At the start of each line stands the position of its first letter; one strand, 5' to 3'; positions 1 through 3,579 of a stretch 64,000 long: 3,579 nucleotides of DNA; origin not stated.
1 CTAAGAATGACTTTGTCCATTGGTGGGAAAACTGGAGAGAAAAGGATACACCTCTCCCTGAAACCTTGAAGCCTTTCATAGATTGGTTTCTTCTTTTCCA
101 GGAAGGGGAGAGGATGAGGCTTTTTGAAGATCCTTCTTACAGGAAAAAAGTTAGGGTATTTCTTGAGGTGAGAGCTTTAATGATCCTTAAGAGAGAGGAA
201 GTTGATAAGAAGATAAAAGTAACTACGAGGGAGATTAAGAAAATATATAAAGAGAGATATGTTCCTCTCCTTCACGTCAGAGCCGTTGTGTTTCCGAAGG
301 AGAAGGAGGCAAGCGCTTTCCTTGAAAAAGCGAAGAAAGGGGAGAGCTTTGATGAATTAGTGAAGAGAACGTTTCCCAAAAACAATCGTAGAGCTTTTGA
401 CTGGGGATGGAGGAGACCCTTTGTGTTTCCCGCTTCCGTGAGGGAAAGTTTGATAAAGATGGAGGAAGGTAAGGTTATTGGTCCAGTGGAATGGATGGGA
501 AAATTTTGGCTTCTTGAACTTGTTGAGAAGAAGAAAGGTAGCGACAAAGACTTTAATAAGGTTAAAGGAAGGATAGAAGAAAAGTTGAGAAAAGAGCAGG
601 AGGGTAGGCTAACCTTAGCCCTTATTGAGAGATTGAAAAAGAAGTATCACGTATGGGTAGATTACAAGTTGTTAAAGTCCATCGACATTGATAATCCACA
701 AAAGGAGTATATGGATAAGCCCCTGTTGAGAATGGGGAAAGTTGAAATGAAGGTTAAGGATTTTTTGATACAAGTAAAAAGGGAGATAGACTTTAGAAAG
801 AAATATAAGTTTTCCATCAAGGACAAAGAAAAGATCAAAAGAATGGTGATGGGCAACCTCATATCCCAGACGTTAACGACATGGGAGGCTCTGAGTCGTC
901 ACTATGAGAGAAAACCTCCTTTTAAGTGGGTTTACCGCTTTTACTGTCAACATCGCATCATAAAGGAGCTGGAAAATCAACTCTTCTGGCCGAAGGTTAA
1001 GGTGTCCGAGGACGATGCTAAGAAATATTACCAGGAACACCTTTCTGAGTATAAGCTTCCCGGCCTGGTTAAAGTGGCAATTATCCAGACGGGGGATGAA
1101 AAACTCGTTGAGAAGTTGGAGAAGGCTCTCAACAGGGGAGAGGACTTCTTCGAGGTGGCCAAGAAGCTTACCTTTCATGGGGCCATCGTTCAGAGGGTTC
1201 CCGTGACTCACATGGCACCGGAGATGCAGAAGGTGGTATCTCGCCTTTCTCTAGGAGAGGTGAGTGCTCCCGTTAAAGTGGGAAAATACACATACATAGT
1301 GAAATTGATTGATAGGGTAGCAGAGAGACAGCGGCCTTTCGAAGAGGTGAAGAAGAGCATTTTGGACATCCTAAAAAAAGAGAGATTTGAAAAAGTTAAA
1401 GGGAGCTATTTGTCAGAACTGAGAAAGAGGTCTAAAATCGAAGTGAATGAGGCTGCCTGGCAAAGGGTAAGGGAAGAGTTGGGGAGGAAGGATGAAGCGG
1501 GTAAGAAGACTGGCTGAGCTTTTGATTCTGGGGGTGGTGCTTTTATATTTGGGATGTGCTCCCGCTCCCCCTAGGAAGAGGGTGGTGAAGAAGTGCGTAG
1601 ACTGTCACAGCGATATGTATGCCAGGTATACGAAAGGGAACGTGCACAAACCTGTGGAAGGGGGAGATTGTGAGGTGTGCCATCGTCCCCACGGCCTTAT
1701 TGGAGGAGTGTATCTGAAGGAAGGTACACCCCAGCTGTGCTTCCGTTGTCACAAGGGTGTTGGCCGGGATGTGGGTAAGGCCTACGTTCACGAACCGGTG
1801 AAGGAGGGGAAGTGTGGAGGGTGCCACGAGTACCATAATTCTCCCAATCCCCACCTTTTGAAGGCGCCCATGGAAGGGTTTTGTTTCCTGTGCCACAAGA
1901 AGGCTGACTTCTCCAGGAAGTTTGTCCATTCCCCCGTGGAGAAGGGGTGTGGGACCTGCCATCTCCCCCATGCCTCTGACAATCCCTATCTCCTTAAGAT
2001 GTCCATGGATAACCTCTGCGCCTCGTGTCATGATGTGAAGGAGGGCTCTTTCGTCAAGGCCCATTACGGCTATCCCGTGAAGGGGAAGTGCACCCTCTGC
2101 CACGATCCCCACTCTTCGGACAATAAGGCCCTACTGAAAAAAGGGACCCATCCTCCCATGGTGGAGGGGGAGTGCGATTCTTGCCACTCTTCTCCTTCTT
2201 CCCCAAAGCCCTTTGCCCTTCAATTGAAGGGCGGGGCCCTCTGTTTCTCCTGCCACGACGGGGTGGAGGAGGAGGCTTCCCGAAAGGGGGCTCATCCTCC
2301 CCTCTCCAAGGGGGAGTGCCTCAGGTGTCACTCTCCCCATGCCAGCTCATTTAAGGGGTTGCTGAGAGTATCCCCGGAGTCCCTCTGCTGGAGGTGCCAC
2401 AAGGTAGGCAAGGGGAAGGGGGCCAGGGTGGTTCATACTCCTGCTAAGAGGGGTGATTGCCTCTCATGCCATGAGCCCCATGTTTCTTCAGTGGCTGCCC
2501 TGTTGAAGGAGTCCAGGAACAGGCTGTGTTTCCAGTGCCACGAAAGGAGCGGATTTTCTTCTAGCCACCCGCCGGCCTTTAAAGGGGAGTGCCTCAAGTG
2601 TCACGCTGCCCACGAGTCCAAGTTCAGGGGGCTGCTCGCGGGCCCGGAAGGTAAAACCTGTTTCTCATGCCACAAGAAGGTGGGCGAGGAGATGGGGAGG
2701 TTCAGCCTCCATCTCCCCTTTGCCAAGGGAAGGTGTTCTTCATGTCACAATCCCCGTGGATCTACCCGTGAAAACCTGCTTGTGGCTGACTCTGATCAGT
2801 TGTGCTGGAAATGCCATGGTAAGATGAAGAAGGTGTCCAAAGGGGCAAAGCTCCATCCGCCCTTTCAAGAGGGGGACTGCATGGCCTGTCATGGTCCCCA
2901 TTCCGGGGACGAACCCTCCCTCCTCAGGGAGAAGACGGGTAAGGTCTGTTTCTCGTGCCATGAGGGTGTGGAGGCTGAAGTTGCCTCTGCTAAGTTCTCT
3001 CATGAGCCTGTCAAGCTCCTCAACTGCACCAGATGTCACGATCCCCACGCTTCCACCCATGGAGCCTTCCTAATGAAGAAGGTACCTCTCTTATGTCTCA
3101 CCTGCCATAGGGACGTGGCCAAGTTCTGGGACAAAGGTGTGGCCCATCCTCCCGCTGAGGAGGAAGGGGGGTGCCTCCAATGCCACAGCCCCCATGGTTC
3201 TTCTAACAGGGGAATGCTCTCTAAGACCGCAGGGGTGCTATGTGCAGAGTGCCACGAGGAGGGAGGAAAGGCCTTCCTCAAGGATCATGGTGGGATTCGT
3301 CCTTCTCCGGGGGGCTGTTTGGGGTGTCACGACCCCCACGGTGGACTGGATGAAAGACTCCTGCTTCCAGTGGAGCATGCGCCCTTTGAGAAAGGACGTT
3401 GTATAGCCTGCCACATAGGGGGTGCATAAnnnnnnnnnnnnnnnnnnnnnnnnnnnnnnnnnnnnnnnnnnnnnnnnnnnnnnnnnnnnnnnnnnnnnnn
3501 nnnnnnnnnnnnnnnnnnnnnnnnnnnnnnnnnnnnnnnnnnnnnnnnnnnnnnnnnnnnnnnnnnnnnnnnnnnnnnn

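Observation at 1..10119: Multihaem cytochrome / beta-propeller locus (56 haem motifs) resembling an extracellular electron-transfer or nanowire assembly neighbourhood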

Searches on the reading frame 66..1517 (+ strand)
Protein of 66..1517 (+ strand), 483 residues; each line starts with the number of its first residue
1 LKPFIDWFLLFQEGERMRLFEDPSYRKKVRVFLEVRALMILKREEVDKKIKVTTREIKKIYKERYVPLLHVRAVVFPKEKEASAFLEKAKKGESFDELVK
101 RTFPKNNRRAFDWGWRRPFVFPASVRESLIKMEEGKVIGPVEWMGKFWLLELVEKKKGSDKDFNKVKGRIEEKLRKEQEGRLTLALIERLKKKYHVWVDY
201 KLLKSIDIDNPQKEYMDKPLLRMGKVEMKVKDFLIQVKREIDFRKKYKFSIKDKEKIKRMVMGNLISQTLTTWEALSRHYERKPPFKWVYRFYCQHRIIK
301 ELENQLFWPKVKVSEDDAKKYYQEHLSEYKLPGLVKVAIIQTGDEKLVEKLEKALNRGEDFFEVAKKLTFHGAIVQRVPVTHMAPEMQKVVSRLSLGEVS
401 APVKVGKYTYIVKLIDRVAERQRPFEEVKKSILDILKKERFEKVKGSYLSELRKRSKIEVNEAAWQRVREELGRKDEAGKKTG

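Call 6: search_protein_families(library=pfam, proteins=[window:66-1517:+], max_evalue=0.01)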
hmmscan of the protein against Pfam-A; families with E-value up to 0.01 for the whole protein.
window:66-1517:+ (483 aa): 3 families
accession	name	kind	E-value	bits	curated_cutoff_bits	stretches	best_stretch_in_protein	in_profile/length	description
PF13145.12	Rotamase_2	-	3.6e-25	89.6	27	2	313-430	1-121/121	PPIC-type PPIASE domain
PF00639.27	Rotamase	-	1.5e-09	39.2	21.7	1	346-416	20-97/97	PPIC-type PPIASE domain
PF13616.12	Rotamase_3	-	0.00048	21.1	22.5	0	345-417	37-115/116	PPIC-type PPIASE domain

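Call 14: search_protein_families(library=ncbifam, proteins=[window:66-1517:+], max_evalue=0.01)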
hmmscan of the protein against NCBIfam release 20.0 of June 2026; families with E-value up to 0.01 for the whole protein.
window:66-1517:+ (483 aa): 7 families
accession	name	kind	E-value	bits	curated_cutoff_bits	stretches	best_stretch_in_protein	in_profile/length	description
NF000809.0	PRK00059.1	equivalog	3.7e-23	82.4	303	2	296-463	157-333/336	peptidylprolyl isomerase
NF008054.0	PRK10788.1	equivalog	8.3e-17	61.1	493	2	308-440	244-381/626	peptidylprolyl isomerase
NF002824.0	PRK02998.1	subfamily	5.4e-14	52.2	360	2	334-473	134-281/283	peptidylprolyl isomerase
NF002827.0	PRK03002.1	equivalog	1.4e-13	50.5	343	2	334-463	136-271/285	peptidylprolyl isomerase PrsA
TIGR02925.1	cis_trans_EpsD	equivalog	9.5e-06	25.4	108.9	1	253-368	57-173/232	EpsD family peptidyl-prolyl cis-trans isomerase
NF003356.0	PRK04405.1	subfamily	2.6e-05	23.4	339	1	40-101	117-177/299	peptidylprolyl isomerase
NF008038.0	PRK10770.1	equivalog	0.00041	19.2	394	0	104-161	332-389/431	peptidylprolyl isomerase SurA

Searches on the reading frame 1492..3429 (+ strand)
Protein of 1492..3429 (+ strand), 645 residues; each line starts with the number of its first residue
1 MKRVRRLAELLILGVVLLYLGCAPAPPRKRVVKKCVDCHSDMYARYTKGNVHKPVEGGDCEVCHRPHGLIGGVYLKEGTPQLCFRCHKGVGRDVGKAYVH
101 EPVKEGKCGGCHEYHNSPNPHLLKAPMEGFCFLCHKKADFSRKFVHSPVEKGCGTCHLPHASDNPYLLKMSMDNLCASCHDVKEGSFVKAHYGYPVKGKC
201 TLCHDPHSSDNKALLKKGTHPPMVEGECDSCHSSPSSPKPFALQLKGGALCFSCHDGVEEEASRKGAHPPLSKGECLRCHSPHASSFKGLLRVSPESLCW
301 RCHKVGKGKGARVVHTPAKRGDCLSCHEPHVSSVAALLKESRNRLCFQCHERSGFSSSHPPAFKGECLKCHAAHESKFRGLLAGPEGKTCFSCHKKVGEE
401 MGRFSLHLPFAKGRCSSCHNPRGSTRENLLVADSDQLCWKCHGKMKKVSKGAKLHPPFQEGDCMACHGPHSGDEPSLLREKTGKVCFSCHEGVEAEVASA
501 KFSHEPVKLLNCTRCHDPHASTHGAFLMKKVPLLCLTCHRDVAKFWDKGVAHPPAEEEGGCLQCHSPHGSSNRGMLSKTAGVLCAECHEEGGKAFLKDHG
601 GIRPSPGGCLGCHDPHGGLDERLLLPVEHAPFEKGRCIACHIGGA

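Call 6: search_protein_families(library=pfam, proteins=[window:1492-3429:+], max_evalue=0.01)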
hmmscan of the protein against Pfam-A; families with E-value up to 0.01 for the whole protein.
window:1492-3429:+ (645 aa): 3 families
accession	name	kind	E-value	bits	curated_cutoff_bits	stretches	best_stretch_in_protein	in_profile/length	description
PF09699.15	Paired_CXXCH_1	-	2.6e-144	469.1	20.6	12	315-352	1-38/41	Doubled CXXCH motif (Paired_CXXCH_1)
PF14537.11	Cytochrom_c3_2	-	4.7e-29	101.1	25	5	414-491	8-79/79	Cytochrome c3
PF14522.11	Cytochrome_C7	-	3e-28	97.9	24.8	6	219-281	7-67/67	Cytochrome c7 and related cytochrome c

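Call 14: search_protein_families(library=ncbifam, proteins=[window:1492-3429:+], max_evalue=0.01)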
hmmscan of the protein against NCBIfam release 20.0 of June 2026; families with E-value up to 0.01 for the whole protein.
window:1492-3429:+ (645 aa): 6 families
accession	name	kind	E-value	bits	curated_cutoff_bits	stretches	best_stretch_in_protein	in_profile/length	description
TIGR01905.1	paired_CXXCH_1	subfamily_domain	7.4e-143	464.2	25.2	12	315-352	1-38/41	doubled CXXCH domain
TIGR03508.1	decahem_SO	subfamily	2.3e-88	296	192.2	6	28-183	66-222/258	DmsE family decaheme c-type cytochrome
NF041028.1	decahem_GSU2203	exception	6.5e-75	252.3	325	6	427-540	140-253/317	GSU2203 family decaheme c-type cytochrome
TIGR03153.1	cytochr_NrfH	equivalog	6.9e-20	71.5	134.2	1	431-543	24-137/138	cytochrome c nitrite reductase small subunit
NF045713.1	CxxCH_16_HmcA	equivalog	1.1e-16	60.6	400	2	363-522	110-258/541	sulfate respiration complex hexadecaheme cytochrome HmcA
NF045722.1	c3_cytochr_TmcA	equivalog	1.7e-09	37.6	114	0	389-447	59-115/125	acidic tetraheme cytochrome c3 TmcA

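Call 77: search_solved_structures(query=window:1492-3429:+, max_evalue=0.001)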
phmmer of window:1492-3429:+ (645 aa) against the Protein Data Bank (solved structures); distinct sequences matched with E-value up to 0.001: 2.
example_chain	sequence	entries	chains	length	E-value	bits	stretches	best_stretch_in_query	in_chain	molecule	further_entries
6r2q_A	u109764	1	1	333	4.2e-18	68.3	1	377-615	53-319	Cystathionine beta-synthase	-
28pb_A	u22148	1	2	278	5.3e-07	31.6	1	484-591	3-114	Cytochrome c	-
